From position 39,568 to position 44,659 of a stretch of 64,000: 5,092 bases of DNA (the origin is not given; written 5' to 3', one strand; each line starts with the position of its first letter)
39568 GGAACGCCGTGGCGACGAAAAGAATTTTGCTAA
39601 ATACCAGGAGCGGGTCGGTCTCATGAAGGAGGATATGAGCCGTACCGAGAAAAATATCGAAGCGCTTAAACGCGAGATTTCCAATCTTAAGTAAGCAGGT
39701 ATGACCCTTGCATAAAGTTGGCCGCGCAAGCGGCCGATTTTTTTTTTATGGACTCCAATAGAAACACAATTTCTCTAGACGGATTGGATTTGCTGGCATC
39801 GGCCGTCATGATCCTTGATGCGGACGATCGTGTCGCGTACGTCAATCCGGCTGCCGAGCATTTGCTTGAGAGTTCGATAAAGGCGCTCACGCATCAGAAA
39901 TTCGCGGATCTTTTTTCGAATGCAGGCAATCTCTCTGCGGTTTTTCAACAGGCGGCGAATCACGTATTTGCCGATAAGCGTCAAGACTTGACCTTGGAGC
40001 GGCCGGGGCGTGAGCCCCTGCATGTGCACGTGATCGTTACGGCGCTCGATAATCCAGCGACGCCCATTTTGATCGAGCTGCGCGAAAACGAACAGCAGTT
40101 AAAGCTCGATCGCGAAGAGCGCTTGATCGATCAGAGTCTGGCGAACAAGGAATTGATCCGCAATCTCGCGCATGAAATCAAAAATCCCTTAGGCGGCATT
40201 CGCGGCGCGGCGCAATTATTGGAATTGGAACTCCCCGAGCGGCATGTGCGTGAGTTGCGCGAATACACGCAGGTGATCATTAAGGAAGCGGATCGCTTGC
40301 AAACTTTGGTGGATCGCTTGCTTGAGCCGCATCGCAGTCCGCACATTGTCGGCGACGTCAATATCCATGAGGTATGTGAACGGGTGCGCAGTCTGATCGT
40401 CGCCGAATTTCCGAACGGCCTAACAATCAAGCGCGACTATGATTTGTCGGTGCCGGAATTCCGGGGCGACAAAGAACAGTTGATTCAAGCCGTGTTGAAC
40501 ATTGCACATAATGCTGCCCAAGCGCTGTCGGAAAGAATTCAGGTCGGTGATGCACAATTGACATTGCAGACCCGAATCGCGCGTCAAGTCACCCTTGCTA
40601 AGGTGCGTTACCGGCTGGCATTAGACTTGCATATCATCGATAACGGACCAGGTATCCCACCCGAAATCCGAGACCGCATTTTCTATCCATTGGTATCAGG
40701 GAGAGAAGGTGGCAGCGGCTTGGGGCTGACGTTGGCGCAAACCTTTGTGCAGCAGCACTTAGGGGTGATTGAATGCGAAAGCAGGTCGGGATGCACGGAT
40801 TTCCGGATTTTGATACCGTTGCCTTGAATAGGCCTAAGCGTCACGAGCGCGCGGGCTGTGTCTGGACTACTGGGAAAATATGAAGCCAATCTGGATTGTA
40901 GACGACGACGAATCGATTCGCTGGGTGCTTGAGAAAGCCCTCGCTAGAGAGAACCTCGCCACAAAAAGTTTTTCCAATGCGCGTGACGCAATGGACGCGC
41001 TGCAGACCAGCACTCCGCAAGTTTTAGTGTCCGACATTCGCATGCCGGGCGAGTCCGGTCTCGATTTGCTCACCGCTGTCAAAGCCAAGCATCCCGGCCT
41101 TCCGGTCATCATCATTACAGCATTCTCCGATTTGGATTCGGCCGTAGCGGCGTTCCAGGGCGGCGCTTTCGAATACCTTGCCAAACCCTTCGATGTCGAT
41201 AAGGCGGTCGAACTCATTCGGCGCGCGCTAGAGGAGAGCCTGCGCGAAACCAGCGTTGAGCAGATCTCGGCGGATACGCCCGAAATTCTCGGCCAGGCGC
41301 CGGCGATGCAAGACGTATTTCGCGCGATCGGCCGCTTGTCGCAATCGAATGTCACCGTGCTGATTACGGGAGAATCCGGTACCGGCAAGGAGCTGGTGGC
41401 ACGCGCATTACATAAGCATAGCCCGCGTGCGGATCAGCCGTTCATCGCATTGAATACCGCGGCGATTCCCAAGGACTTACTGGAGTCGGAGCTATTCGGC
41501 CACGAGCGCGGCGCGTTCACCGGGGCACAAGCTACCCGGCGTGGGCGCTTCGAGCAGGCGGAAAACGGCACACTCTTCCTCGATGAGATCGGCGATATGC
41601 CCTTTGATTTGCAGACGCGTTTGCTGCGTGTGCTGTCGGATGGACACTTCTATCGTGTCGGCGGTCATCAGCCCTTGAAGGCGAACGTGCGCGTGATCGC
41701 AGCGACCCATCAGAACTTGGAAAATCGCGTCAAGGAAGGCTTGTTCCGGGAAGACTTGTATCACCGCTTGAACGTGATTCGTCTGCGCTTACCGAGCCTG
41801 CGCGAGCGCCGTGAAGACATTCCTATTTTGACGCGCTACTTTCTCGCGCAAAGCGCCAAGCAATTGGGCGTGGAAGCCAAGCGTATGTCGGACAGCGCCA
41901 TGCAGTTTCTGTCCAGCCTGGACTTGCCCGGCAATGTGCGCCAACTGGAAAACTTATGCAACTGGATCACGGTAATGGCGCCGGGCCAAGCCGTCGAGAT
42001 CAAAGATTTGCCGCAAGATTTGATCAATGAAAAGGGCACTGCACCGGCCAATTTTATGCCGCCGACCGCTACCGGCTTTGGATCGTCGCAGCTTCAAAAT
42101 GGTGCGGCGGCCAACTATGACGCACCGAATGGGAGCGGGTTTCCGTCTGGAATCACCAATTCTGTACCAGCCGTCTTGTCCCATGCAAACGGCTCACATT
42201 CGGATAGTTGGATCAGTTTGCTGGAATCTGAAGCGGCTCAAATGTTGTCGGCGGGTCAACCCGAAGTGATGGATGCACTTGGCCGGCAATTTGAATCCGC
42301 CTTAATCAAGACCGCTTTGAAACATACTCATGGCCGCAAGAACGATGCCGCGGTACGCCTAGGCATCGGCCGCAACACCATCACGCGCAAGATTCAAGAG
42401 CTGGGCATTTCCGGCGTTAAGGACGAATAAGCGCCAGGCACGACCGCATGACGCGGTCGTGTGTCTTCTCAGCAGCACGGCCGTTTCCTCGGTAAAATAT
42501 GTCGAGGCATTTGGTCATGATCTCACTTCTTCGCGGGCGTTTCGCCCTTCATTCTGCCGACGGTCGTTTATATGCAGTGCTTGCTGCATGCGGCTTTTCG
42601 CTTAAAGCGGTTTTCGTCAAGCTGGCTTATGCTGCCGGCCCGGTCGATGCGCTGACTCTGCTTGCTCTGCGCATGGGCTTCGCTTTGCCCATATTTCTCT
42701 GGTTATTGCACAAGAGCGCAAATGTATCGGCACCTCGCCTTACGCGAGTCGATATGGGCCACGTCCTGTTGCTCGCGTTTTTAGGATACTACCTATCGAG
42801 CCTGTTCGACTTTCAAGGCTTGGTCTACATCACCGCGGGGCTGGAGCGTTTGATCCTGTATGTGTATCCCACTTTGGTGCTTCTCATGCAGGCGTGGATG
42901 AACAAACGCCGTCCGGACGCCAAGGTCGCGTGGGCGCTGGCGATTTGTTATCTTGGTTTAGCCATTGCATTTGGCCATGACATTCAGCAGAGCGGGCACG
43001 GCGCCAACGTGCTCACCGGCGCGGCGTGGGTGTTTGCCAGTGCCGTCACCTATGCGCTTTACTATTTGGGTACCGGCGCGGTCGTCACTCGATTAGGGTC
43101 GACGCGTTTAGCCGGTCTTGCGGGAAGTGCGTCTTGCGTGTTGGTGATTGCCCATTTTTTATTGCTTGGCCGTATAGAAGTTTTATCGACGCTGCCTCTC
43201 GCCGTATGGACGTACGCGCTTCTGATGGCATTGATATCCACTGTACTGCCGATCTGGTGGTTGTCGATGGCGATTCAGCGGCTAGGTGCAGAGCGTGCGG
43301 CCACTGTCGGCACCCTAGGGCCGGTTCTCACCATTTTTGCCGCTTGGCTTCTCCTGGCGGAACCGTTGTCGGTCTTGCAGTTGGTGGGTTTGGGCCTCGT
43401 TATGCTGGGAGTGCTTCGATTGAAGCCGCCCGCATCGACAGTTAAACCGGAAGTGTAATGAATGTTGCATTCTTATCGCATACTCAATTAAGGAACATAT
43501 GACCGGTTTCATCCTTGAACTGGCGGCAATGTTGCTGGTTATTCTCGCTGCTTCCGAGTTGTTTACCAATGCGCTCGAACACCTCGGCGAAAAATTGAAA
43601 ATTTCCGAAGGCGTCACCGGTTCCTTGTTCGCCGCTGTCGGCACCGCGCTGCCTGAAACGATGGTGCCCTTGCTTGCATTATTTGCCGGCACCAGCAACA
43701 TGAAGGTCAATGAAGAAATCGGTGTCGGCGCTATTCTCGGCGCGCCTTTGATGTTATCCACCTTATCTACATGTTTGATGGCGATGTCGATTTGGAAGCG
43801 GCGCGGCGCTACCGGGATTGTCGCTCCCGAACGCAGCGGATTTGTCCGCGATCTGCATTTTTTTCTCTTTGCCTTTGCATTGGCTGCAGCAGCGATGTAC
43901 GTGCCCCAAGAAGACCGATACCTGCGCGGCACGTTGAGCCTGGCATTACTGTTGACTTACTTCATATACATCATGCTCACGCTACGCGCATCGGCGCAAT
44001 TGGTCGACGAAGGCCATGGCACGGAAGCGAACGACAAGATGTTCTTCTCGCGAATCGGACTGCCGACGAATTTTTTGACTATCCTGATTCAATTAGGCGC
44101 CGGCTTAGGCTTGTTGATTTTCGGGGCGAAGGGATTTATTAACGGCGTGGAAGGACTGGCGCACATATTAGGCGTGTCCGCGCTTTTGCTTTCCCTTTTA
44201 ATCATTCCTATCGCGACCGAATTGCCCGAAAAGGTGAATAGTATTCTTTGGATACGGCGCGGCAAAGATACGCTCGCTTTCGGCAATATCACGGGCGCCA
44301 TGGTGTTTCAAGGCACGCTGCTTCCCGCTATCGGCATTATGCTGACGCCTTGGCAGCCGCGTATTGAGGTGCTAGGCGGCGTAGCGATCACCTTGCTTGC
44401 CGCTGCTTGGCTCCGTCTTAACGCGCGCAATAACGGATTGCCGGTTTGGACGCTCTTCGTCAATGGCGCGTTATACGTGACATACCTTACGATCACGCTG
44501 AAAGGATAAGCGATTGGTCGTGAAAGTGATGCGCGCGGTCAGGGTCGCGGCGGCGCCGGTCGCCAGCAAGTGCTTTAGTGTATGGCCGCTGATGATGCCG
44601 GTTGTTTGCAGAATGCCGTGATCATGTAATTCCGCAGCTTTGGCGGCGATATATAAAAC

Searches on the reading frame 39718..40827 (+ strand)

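Call 34: search_protein_families(library=ncbifam, proteins=[window:39718-40827:+], max_evalue=1e-40)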
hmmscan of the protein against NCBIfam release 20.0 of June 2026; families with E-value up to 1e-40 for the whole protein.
window:39718-40827:+ (369 aa): 2 families
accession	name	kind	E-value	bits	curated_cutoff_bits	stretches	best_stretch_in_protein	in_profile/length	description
NF008293.1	PRK11073.1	equivalog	3e-96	322.7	240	1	23-368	13-347/349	nitrogen regulation protein NR(II)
NF008468.0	PRK11360.1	equivalog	2.2e-47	161.8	646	1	26-367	277-607/616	two-component system sensor histidine kinase AtoS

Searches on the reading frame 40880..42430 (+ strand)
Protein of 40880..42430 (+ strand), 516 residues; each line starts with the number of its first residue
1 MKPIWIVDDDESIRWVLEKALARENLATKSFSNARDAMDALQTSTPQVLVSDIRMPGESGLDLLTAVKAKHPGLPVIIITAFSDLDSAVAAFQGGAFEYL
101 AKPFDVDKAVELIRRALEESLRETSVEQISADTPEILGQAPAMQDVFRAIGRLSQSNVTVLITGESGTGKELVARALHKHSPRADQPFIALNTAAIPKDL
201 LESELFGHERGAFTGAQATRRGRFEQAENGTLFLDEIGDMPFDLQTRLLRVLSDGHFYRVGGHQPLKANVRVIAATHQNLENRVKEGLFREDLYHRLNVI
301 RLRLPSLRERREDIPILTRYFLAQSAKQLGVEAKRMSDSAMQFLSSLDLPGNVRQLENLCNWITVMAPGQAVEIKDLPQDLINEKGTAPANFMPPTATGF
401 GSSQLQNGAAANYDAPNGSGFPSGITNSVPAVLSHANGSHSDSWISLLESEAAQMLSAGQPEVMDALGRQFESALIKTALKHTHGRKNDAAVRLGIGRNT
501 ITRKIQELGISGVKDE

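Call 34: search_protein_families(library=ncbifam, proteins=[window:40880-42430:+], max_evalue=1e-40)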
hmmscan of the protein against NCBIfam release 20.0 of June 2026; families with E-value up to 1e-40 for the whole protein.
window:40880-42430:+ (516 aa): 24 families
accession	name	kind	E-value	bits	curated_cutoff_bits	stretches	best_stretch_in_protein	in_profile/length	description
TIGR01818.1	ntrC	equivalog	7.8e-207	687.6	558.6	1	4-386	1-386/463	nitrogen regulation protein NR(I)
NF008176.1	PRK10923.1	equivalog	2.7e-200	665.9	620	1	4-389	6-393/469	nitrogen regulation protein NR(I)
NF008469.0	PRK11361.1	equivalog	3.2e-129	431.6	714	1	3-386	6-395/461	acetoacetate metabolism transcriptional regulator AtoC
NF051870.1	NAssimRespRegNtrX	equivalog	2.4e-110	369.5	600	1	2-385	2-389/452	nitrogen assimilation response regulator NtrX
TIGR02915.1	PEP_resp_reg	equivalog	8.4e-105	351.2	502.6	1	5-378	2-383/445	PEP-CTERM-box response regulator transcription factor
NF041946.1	LuxO_transreg_Vib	equivalog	4e-103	345.7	800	1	7-390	2-389/463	quorum-sensing sigma-54 dependent transcriptional regulator LuxO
NF007689.0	PRK10365.1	equivalog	1.4e-102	343.8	760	1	4-380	8-385/441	sigma-54-dependent response regulator transcription factor ZraR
NF011695.0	PRK15115.1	equivalog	1.9e-101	340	763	1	4-367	9-368/445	two-component system response regulator GlrR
TIGR01817.1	nifA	equivalog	1.7e-99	334.1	528.85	1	122-377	184-438/534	nif-specific transcriptional activator NifA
NF041552.1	TF_PrdR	equivalog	1.4e-95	320.8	795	1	124-385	256-518/577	sigma-54 dependent transcriptional regulator PrdR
NF003451.0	PRK05022.1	equivalog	6.8e-95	318.7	476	1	114-372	170-428/512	nitric oxide reductase transcriptional regulator NorR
NF050807.1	TransRegFlbDCaul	equivalog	3.4e-94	316.2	750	1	47-377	47-361/454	sigma-54-dependent transcriptional regulator FlbD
NF049963.1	RespRegFlgRCampy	domain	1e-93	314.6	750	1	4-377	3-377/429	fla regulon two-component system response regulator FlgR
NF038308.1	RNA_repair_RtcR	equivalog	1.1e-89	301.7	650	1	115-381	161-436/530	RNA repair transcriptional activator RtcR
TIGR02329.1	propionate_PrpR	equivalog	2e-83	280.8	499.2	1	107-382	180-463/526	propionate catabolism operon regulatory protein PrpR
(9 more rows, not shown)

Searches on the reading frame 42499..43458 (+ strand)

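Call 34: search_protein_families(library=ncbifam, proteins=[window:42499-43458:+], max_evalue=1e-40)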
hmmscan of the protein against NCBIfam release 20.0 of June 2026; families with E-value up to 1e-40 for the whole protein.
window:42499-43458:+ (319 aa): 0 families

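Call 35: search_protein_families(library=ncbifam, proteins=[window:42499-43458:+], max_evalue=0.000001)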
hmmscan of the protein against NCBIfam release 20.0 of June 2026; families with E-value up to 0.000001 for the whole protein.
window:42499-43458:+ (319 aa): 1 family
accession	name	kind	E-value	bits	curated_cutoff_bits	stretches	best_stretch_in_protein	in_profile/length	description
TIGR00950.1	2A78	equivalog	3.6e-18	65.9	230.2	1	38-306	6-264/264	carboxylate/amino acid/amine transporter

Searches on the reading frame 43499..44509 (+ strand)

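Call 34: search_protein_families(library=ncbifam, proteins=[window:43499-44509:+], max_evalue=1e-40)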
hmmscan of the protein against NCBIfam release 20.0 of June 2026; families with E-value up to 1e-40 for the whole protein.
window:43499-44509:+ (336 aa): 0 families

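Call 35: search_protein_families(library=ncbifam, proteins=[window:43499-44509:+], max_evalue=0.000001)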
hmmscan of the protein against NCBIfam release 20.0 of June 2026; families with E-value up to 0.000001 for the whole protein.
window:43499-44509:+ (336 aa): 2 families
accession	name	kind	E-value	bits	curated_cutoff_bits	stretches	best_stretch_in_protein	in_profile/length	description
TIGR00367.1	TIGR00367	hypoth_equivalog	1.1e-24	87.1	179.65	1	8-284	8-264/312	calcium/sodium antiporter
NF008005.0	PRK10734.1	equivalog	8.5e-15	54.7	432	1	6-285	7-265/325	calcium/sodium antiporter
